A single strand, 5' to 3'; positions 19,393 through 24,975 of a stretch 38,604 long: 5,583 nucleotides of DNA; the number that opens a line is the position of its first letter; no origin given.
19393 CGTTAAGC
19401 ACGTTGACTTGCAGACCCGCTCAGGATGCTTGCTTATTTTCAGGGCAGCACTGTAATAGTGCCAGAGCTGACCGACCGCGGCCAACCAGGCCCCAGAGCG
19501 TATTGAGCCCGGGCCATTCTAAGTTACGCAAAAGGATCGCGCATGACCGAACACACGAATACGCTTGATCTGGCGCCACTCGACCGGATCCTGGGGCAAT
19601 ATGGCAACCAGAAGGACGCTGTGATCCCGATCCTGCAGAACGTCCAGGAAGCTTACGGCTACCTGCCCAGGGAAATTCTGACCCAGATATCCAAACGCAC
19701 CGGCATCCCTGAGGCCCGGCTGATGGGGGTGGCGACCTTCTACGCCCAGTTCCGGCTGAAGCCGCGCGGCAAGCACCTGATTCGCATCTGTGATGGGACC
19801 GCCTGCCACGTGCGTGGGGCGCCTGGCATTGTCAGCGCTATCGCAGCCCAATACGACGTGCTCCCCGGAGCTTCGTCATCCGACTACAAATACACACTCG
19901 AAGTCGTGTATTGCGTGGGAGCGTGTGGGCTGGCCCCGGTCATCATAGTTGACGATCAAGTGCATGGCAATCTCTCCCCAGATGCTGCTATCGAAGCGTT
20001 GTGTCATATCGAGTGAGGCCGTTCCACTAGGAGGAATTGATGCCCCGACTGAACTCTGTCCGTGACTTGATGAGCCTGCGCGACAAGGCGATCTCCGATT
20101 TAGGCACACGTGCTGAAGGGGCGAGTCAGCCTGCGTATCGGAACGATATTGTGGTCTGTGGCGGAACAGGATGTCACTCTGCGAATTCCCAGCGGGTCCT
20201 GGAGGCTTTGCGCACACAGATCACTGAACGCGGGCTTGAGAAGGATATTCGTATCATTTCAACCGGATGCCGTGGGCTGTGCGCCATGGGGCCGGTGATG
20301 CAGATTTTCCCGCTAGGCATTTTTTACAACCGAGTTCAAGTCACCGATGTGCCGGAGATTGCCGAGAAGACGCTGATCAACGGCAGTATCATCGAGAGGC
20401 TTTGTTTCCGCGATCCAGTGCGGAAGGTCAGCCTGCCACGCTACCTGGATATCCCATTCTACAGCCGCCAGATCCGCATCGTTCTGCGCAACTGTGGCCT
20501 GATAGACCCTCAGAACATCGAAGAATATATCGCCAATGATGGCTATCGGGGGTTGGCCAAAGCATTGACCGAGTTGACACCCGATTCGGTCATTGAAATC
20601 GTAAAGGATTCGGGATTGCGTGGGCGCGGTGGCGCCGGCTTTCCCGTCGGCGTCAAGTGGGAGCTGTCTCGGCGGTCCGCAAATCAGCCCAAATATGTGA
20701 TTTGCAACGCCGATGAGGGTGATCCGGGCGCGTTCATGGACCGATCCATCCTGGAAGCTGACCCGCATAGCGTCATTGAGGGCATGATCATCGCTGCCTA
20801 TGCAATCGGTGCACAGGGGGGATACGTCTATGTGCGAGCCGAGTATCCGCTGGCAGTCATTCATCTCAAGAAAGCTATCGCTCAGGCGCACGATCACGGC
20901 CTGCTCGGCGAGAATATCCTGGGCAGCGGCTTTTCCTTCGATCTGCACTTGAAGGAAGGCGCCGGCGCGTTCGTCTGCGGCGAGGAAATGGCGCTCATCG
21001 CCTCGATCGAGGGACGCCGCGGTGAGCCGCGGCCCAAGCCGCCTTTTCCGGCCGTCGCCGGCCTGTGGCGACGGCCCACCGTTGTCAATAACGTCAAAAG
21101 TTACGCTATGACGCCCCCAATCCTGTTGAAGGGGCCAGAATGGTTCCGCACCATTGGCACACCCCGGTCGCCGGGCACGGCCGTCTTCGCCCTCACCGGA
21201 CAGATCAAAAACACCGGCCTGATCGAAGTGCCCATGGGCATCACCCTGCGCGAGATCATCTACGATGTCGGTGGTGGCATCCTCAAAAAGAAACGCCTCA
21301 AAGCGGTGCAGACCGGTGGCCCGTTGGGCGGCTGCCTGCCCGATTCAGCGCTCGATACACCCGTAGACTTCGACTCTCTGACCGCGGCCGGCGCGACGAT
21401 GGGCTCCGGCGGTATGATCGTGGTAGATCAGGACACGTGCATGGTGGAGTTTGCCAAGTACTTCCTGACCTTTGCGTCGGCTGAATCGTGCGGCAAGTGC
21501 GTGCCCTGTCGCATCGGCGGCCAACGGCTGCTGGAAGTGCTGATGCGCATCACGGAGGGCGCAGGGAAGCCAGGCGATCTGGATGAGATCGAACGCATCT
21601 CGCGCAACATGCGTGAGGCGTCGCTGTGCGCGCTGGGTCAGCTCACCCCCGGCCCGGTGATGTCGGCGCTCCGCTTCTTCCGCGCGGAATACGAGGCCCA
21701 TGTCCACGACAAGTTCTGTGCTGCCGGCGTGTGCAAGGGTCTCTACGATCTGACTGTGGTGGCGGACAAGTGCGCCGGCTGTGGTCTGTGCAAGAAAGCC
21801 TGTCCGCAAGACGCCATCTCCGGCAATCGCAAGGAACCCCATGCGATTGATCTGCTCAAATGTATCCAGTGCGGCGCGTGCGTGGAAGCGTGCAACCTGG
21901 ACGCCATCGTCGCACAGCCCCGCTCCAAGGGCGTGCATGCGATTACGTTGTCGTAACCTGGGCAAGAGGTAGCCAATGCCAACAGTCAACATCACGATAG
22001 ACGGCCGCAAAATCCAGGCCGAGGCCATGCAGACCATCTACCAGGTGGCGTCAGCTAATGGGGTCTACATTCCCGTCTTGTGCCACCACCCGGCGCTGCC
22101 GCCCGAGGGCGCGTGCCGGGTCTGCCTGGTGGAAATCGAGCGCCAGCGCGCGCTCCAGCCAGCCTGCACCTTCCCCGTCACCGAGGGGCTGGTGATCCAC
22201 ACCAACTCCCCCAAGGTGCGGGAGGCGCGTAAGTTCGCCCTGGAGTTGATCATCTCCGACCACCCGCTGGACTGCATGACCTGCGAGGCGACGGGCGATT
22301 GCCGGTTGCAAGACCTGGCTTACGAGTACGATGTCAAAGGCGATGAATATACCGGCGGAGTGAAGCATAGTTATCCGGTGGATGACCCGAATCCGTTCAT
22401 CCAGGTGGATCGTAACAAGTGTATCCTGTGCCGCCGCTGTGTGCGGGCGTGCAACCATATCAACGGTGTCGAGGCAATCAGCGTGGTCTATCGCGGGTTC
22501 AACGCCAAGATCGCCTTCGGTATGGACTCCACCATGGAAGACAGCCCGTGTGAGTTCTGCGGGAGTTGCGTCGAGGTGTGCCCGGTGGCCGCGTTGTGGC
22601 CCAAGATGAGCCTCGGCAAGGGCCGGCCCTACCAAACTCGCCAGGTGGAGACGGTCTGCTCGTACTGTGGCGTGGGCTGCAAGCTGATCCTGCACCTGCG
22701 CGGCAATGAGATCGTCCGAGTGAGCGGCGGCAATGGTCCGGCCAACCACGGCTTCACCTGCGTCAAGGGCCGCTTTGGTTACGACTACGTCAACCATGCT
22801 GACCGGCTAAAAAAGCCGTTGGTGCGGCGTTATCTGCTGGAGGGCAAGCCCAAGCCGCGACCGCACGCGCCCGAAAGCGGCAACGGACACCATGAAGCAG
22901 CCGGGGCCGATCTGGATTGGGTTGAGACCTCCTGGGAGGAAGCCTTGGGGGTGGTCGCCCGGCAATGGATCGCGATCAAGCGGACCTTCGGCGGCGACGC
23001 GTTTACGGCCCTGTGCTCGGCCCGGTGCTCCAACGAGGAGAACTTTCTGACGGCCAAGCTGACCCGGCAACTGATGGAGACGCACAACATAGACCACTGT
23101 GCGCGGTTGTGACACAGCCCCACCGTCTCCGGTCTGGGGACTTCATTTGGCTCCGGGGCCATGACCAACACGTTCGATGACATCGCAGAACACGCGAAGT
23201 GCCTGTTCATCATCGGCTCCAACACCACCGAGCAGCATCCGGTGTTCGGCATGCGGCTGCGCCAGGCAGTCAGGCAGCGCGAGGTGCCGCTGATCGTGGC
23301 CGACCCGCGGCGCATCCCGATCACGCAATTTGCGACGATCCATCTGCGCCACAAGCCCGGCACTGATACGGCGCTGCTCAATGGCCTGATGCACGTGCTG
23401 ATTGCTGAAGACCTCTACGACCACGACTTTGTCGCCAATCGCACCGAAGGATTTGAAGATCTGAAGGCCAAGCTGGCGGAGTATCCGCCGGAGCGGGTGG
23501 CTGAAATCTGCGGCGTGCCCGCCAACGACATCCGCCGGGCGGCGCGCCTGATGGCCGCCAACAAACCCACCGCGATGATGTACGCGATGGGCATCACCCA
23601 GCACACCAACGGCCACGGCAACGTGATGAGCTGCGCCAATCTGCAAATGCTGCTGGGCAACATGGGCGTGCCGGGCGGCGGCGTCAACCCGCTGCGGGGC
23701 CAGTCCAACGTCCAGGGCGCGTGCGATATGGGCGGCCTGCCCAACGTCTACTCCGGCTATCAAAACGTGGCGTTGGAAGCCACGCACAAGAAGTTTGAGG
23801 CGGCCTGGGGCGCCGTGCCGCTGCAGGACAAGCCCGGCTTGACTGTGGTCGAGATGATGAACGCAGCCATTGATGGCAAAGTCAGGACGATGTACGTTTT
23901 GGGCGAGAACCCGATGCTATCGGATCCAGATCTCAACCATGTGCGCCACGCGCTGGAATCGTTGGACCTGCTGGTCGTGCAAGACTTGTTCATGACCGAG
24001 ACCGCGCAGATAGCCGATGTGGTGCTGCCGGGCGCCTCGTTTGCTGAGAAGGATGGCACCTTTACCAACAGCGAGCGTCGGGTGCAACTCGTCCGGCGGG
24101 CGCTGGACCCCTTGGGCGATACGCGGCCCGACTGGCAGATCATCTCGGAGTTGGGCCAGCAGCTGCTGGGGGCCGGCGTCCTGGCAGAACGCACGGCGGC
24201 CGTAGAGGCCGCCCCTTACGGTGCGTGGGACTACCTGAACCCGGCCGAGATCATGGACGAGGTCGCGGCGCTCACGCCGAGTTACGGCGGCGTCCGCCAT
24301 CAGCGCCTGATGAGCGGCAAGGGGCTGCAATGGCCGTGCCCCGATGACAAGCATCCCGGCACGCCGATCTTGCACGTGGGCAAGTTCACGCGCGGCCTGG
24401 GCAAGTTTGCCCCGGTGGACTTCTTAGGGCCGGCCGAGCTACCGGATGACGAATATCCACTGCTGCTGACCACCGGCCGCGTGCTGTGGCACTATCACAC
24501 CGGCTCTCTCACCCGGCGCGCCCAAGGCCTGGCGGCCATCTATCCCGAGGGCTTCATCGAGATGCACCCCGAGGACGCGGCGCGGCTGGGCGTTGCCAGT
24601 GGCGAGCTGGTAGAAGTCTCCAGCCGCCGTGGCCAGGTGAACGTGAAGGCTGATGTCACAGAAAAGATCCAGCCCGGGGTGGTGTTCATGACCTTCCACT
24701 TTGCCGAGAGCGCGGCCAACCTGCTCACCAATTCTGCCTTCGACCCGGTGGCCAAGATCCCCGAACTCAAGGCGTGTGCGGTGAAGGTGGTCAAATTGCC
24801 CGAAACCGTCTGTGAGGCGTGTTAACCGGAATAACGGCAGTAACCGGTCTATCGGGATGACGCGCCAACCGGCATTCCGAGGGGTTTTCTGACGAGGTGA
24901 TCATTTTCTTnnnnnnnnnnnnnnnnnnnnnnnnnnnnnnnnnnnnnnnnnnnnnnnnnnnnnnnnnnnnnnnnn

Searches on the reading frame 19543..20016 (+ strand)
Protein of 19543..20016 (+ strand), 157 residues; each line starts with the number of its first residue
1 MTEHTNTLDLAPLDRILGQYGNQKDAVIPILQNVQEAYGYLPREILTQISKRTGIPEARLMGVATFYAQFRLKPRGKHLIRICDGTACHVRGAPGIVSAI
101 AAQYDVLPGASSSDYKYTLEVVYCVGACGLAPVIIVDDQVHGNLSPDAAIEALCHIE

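Call 15: search_protein_families(library=pfam, proteins=[window:19543-20016:+])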
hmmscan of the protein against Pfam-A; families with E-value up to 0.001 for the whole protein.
window:19543-20016:+ (157 aa): 1 family
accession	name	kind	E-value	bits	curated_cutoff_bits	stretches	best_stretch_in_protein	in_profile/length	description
PF01257.25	2Fe-2S_thioredx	-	3.8e-46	157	24.8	1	14-153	2-141/145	Thioredoxin-like [2Fe-2S] ferredoxin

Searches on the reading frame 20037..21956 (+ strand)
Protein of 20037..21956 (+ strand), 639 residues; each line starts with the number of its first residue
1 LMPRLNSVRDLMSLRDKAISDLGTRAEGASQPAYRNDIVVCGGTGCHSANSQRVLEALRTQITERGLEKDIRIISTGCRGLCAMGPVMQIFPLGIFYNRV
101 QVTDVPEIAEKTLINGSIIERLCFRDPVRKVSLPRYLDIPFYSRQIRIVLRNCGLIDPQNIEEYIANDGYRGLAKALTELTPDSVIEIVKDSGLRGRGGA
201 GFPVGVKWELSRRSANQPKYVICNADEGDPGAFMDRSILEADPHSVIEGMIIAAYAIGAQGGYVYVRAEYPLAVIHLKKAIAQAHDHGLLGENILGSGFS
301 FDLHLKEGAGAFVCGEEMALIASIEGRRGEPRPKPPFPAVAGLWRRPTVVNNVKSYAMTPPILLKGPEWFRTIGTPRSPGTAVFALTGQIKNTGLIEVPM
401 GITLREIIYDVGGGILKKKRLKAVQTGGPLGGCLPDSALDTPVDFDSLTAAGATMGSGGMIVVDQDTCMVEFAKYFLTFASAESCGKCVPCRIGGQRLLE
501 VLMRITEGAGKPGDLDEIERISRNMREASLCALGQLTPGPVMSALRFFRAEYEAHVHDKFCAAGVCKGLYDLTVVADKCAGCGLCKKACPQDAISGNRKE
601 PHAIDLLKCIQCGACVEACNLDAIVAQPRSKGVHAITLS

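Call 15: search_protein_families(library=pfam, proteins=[window:20037-21956:+])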
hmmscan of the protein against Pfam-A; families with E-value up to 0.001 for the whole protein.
window:20037-21956:+ (639 aa): 14 families
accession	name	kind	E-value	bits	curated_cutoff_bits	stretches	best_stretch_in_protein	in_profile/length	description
PF01512.22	Complex1_51K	-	1.1e-46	158.8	31.2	1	189-357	1-146/150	Nuo51 FMN-binding domain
PF10589.14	NADH_4Fe-4S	-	1.2e-29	102.4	23.5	1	472-555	2-85/85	NADH-ubiquinone oxidoreductase-F iron-sulfur binding region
PF00037.32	Fer4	-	4.8e-10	39.3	21.1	2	573-595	2-24/24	4Fe-4S binding domain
PF13237.11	Fer4_10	-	8.6e-09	35.6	25.5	1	575-619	5-52/53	4Fe-4S dicluster domain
PF12797.12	Fer4_2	-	5e-08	32.8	24.5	2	603-620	4-21/22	4Fe-4S binding domain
PF01257.25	2Fe-2S_thioredx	-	6.3e-08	33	24.8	1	31-111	61-143/145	Thioredoxin-like [2Fe-2S] ferredoxin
PF13187.11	Fer4_9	-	1e-07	32.3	27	1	578-624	1-52/52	4Fe-4S dicluster domain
PF12838.12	Fer4_7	-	1.5e-07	32.2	27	1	578-622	1-51/52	4Fe-4S dicluster domain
PF10531.15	SLBB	-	4.1e-07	30.2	27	1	383-431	1-52/55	SLBB domain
PF12800.12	Fer4_4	-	7.9e-05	23.1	24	0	608-620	3-15/17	4Fe-4S binding domain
PF14697.11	Fer4_21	-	0.00012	22.6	35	0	572-594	34-57/59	4Fe-4S dicluster domain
PF12837.12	Fer4_6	-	0.00018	21.7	25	1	574-594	4-24/24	4Fe-4S binding domain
PF22461.2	SLBB_2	-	0.00024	21.6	27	1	384-429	3-49/79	SLBB domain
PF25160.1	LdpA_Fe-S-bd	-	0.00096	19.3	27.6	0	571-595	20-44/49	LdpA Fe-S cluster-binding domain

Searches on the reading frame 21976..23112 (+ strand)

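Call 15: search_protein_families(library=pfam, proteins=[window:21976-23112:+])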
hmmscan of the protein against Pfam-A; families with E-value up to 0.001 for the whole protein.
window:21976-23112:+ (378 aa): 13 families
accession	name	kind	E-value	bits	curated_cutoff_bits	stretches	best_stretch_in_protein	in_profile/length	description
PF13510.11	Fer2_4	-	7.8e-20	71.2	22.8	1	3-78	3-81/82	2Fe-2S iron-sulfur cluster binding domain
PF04879.21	Molybdop_Fe4S4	-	3.4e-17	62.6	22.7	1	223-274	3-55/55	Molybdopterin oxidoreductase Fe4S4 domain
PF10588.14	NADH-G_4Fe-4S_3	-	5.2e-17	61.5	27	1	85-121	1-37/40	NADH-ubiquinone oxidoreductase-G iron-sulfur binding region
PF22117.2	Fer4_Nqo3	-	2.3e-12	47.4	27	1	140-207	2-66/67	NADH-quinone oxidoreductase subunit 3, ferredoxin-like domain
PF12838.12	Fer4_7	-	3.7e-08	34.2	27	1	148-206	1-52/52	4Fe-4S dicluster domain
PF14697.11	Fer4_21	-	6.4e-08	33.1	35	1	143-204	2-53/59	4Fe-4S dicluster domain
PF00384.28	Molybdopterin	-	2.4e-07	30.5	24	1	277-378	1-81/353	Molybdopterin oxidoreductase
PF00037.32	Fer4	-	8.8e-07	28.9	21.1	1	192-207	8-23/24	4Fe-4S binding domain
PF00111.32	Fer2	-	2e-06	28.1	21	1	6-59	1-52/77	2Fe-2S iron-sulfur cluster binding domain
PF12837.12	Fer4_6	-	5.8e-06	26.4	25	1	141-161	1-21/24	4Fe-4S binding domain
PF13237.11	Fer4_10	-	7e-05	23.1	25.5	1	142-203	2-53/53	4Fe-4S dicluster domain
PF13187.11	Fer4_9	-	0.00012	22.5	27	1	148-205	1-50/52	4Fe-4S dicluster domain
PF12797.12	Fer4_2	-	0.00038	20.7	24.5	1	142-160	3-21/22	4Fe-4S binding domain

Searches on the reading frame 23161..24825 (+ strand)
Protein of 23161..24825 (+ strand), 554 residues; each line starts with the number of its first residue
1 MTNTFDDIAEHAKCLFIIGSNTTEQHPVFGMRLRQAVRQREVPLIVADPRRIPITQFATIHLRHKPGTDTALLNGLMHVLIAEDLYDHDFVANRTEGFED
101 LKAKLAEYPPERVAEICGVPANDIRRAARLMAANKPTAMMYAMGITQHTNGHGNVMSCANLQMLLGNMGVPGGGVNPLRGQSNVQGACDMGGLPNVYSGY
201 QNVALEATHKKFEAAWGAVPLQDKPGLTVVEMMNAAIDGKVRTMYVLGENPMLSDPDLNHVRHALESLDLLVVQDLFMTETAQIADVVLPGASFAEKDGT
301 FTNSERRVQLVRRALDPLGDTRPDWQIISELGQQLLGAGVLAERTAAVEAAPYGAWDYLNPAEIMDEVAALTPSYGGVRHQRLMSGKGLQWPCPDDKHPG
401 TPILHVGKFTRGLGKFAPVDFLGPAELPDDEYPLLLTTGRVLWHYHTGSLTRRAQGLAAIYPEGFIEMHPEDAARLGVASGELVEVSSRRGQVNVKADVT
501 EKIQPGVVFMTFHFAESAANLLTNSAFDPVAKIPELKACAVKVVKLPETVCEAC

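Call 15: search_protein_families(library=pfam, proteins=[window:23161-24825:+])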
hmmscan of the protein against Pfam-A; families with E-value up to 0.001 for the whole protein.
window:23161-24825:+ (554 aa): 2 families
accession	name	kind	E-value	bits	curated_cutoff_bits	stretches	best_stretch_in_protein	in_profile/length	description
PF00384.28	Molybdopterin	-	5.5e-61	207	24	1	3-333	100-352/353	Molybdopterin oxidoreductase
PF01568.27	Molydop_binding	-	8.6e-37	126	26.8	1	434-540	1-110/110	Molydopterin dinucleotide binding domain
